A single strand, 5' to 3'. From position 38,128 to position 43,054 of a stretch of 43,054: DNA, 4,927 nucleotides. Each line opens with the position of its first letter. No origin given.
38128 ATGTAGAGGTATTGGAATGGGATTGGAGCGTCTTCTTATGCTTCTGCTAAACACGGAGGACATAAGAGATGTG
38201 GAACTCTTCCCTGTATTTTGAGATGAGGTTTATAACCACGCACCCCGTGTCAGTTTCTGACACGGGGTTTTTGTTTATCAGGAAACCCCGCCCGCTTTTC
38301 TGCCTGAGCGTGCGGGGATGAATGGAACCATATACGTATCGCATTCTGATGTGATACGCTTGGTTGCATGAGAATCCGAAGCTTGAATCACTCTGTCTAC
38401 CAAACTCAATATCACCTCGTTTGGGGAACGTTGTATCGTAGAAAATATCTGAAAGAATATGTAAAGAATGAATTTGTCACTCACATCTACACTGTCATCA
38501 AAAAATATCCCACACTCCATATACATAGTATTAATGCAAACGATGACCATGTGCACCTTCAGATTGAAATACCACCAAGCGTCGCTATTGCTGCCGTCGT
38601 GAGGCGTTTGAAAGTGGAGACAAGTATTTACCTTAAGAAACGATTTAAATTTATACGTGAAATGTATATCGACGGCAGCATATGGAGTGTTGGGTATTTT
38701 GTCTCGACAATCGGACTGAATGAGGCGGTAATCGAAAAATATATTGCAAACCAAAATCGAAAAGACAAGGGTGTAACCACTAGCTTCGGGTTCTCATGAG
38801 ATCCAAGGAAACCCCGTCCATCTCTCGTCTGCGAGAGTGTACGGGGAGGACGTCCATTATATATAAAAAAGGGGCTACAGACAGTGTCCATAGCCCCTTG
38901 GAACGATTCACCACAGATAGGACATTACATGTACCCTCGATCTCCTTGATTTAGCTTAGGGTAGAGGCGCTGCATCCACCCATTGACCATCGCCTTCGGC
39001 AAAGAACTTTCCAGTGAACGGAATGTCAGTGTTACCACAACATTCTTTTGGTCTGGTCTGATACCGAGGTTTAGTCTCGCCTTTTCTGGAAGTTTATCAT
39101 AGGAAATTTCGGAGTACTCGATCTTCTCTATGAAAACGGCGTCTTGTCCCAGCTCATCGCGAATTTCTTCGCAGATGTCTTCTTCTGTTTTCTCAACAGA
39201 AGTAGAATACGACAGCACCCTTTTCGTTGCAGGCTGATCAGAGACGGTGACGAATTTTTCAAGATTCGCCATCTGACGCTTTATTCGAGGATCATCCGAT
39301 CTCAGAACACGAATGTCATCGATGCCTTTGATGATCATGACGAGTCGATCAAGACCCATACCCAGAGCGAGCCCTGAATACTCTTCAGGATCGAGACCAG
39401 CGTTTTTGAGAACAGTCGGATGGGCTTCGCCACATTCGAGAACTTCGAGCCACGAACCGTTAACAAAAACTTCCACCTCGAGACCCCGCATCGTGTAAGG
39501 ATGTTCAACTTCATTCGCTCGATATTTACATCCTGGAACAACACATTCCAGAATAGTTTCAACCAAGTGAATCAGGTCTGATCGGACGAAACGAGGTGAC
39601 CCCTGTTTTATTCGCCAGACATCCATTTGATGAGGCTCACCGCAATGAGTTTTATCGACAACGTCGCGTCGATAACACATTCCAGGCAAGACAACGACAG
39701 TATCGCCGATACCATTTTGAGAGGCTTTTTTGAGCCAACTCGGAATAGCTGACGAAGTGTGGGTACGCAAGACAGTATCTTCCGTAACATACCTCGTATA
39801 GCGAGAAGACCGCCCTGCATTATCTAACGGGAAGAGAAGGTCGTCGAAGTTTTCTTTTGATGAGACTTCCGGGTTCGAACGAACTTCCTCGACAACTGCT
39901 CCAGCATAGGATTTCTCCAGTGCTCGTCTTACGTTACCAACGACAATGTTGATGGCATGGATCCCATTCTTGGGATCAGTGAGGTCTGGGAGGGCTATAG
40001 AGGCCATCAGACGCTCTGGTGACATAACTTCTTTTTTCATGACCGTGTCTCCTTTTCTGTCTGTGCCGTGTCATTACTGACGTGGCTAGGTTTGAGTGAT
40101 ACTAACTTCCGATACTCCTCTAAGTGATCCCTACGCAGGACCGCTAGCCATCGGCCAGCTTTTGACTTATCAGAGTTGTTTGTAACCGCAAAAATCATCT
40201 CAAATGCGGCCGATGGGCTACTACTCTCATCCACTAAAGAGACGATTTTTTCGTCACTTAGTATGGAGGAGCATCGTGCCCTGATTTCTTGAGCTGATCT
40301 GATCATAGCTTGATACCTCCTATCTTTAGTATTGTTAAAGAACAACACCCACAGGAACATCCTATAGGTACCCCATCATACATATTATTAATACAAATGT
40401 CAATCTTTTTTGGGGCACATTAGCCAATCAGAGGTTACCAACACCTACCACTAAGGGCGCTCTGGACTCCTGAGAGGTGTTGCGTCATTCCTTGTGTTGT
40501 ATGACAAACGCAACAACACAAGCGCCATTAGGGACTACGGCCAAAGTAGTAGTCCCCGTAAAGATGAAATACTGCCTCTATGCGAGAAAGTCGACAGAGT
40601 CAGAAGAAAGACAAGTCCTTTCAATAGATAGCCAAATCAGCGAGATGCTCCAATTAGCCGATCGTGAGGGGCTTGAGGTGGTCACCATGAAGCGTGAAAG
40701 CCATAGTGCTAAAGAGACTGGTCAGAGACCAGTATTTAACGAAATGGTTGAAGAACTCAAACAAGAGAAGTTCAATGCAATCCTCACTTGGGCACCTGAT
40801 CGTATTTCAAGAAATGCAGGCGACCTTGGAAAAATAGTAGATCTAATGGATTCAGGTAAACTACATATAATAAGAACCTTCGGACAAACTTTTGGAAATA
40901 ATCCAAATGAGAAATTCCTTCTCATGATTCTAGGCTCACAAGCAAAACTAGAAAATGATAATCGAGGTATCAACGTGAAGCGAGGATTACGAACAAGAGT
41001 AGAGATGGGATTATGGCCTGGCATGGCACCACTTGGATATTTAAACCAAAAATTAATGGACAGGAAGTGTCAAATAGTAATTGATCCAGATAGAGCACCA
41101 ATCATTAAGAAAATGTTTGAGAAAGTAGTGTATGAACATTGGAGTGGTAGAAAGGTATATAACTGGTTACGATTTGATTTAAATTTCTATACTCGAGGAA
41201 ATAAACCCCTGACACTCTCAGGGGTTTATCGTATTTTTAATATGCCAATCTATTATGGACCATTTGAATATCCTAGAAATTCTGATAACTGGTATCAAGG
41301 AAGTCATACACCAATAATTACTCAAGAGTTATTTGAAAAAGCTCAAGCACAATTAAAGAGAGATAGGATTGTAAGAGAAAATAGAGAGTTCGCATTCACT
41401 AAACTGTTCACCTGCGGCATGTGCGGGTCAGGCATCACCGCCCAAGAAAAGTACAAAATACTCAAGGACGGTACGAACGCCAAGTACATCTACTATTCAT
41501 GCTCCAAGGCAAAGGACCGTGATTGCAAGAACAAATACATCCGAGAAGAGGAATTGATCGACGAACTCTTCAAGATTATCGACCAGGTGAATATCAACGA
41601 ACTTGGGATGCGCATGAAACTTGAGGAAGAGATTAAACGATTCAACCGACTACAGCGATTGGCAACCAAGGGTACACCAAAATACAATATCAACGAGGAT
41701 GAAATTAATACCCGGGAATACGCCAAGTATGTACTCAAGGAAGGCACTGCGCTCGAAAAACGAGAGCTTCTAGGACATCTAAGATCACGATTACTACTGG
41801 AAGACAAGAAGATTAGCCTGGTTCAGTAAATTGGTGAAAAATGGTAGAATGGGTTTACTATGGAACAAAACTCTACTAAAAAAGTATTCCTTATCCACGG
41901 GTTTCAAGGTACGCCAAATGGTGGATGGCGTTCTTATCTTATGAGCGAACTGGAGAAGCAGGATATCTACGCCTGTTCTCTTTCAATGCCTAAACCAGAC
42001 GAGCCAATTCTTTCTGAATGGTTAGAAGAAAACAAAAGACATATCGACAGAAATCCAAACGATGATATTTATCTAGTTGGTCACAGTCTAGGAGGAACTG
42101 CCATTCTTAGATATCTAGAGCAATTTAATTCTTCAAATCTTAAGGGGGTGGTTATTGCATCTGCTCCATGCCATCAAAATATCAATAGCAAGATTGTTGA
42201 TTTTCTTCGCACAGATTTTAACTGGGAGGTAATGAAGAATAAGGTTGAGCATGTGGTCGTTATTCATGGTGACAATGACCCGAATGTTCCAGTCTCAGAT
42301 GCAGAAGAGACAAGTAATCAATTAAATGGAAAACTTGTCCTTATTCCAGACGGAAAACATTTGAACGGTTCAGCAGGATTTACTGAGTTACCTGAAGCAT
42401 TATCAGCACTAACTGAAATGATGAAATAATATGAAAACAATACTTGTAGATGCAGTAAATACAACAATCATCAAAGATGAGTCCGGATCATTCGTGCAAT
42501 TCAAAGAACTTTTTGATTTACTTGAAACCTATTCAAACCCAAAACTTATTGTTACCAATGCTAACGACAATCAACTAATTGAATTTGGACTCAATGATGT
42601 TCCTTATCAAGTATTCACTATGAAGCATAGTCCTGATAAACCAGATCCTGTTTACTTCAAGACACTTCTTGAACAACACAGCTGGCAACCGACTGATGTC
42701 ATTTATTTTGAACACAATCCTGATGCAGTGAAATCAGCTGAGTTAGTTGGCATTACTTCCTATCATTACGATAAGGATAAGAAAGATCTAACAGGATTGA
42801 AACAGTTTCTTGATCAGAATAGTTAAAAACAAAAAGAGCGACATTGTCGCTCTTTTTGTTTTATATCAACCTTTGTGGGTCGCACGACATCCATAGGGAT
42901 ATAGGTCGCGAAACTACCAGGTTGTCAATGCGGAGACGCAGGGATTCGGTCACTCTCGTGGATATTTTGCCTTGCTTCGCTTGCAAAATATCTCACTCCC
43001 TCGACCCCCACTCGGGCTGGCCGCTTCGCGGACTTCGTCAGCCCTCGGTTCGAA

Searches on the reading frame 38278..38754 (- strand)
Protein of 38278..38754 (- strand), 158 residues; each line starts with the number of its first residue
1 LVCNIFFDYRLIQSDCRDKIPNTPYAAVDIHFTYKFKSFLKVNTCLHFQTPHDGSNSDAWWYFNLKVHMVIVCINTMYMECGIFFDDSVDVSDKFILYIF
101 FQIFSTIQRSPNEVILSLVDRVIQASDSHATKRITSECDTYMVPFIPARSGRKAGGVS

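Call 73: search_protein_families(library=pfam, proteins=[window:38278-38754:-], max_evalue=0.01)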
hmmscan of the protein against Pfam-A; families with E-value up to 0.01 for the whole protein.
window:38278-38754:- (158 aa): 1 family
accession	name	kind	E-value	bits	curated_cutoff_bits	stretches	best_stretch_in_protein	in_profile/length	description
PF12271.14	Chs7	-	0.0056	16.6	25.1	1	23-107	114-197/287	Chitin synthase export chaperone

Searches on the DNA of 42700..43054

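Call 76: search_rna_families(source=window, start=42700, end=43054, threshold=evalue, max_evalue=1)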
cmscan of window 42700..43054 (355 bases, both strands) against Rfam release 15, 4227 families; matches with E-value up to 1: 18.
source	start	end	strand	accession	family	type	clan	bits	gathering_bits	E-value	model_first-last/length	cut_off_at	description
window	42821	42902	-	RF02029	sraA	Gene; sRNA;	-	34.2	56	0.00096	1-95/95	no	sraA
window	42824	42862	-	RF03790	MIR8008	Gene; miRNA;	-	31.7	66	7.6e-05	1-55/55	no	MIR8008 microRNA precursor family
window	42784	42865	+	RF02029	sraA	Gene; sRNA;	-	30.3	56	0.0066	1-95/95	no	sraA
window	42830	42862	+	RF04343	Plastid-psbA-2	Cis-reg;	CL00153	28.8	55.8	0.0012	1-60/60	no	Plastid-psbA-2 3UTR RNA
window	42826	42858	-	RF04343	Plastid-psbA-2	Cis-reg;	CL00153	28.8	55.8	0.0012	1-60/60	no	Plastid-psbA-2 3UTR RNA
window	42757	42866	+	RF01606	plasmodium_snoR31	Gene; snRNA; snoRNA; HACA-box;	-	26.2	60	0.15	1-145/145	no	small nucleolar RNA snoR31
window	42818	42867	+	RF03975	mir-5881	Gene; miRNA;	-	25.5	87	0.00062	1-67/67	no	mir-5881 microRNA precursor family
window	42823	42865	+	RF02907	patAB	Cis-reg; leader;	-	25.2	92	0.046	1-57/57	no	patAB leader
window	42789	42863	+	RF02059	STnc50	Gene; sRNA;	-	24.3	55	0.058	1-84/84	no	Salmonella enterica sRNA STnc40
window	42819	42870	-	RF03975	mir-5881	Gene; miRNA;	-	23.9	87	0.0021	1-67/67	no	mir-5881 microRNA precursor family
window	42800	42862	+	RF02551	DapZ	Cis-reg;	-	23.1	56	0.067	1-78/78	no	ABC transporter regulator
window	42824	42866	-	RF02907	patAB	Cis-reg; leader;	-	22.6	92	0.2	1-57/57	no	patAB leader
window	42777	42866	-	RF01808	MicX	Gene; sRNA;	-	22.5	75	0.0053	1-194/194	no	MicX Vibrio cholerae sRNA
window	42825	42889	-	RF02059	STnc50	Gene; sRNA;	-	22.1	55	0.19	1-84/84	no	Salmonella enterica sRNA STnc40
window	42827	42861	+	RF04228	MIR6140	Gene; miRNA;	-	20.9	140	0.15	1-165/165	no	MIR6140 microRNA precursor family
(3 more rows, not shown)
